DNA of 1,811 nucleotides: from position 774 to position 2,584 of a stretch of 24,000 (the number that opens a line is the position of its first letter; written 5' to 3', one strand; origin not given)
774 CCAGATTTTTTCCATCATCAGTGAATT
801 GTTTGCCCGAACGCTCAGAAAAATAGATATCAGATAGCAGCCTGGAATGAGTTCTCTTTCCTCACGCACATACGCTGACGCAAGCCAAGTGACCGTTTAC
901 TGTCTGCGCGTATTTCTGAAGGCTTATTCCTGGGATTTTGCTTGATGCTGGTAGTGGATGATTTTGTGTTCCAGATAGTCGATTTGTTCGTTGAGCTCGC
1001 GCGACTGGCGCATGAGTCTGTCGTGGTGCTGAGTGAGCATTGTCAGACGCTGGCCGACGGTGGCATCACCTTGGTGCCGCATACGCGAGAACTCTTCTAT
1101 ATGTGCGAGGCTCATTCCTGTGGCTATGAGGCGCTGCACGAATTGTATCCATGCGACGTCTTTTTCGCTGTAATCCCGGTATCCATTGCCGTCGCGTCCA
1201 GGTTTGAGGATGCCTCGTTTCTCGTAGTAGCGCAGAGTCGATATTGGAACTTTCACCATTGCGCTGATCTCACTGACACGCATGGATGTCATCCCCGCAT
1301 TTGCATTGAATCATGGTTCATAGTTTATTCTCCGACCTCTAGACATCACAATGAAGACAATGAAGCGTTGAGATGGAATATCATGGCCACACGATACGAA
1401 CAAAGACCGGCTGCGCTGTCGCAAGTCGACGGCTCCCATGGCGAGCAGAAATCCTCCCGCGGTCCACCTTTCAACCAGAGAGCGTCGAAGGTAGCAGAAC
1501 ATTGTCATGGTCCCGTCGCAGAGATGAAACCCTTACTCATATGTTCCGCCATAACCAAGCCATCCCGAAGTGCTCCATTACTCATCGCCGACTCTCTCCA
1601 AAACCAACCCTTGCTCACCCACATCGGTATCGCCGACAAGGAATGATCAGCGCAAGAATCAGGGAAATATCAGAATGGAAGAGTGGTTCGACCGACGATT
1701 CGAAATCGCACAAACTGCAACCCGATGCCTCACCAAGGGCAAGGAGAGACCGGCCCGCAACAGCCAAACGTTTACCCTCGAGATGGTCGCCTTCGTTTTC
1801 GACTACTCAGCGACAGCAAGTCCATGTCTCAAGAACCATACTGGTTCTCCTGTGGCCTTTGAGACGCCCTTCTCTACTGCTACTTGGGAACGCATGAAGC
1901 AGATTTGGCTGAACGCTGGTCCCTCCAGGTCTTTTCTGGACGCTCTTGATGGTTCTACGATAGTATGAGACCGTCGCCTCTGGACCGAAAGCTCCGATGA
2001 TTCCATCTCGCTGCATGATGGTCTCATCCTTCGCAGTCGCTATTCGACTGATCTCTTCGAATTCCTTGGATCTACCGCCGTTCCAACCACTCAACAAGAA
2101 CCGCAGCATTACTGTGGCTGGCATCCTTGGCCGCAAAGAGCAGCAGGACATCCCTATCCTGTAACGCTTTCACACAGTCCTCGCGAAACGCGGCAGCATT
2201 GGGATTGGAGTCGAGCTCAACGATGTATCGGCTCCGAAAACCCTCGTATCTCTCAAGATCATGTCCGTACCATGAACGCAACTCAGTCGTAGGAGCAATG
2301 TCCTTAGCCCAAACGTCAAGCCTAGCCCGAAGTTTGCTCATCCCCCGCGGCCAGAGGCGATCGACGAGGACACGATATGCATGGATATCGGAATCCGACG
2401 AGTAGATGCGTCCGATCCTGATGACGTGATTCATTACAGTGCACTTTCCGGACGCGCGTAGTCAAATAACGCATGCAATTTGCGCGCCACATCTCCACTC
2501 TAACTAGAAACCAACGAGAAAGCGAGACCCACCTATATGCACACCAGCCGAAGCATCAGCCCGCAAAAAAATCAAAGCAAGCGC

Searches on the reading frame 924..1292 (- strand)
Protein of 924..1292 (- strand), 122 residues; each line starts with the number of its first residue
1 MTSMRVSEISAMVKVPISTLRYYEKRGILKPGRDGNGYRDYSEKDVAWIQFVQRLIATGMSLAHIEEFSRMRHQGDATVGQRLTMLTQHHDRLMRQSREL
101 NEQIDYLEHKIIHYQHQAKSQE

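Call 80: search_protein_families(library=pfam, proteins=[window:924-1292:-], max_evalue=0.01)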
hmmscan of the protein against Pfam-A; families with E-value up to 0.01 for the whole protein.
window:924-1292:- (122 aa): 3 families
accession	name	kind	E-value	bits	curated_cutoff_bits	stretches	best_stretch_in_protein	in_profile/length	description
PF13411.12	MerR_1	-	1.5e-20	73.5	21.6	1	4-68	1-65/69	MerR HTH family regulatory protein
PF00376.29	MerR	-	8.1e-13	48.4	28.2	1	5-41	1-38/38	MerR family regulatory protein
PF09278.17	MerR-DNA-bind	-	1.6e-06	29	25.4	1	46-109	1-64/65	MerR, DNA binding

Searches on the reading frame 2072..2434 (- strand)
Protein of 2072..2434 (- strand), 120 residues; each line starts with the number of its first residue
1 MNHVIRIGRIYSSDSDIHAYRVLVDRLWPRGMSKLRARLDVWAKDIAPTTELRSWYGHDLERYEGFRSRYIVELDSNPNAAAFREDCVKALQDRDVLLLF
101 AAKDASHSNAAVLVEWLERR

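Call 80: search_protein_families(library=pfam, proteins=[window:2072-2434:-], max_evalue=0.01)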
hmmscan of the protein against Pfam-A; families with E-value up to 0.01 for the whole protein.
window:2072-2434:- (120 aa): 3 families
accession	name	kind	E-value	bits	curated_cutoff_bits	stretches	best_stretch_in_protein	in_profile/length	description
PF22752.1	DUF488-N3i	-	1.6e-29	103.5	27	1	5-119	2-113/131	Inactive DUF488-N3 subclade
PF04343.18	DUF488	-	5.2e-25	88.9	22.2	1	7-117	2-121/121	Domain of unknown function DUF488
PF22751.1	DUF488-N3a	-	5.3e-18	65.9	27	1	5-120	1-117/118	Active DUF488-N3 subclade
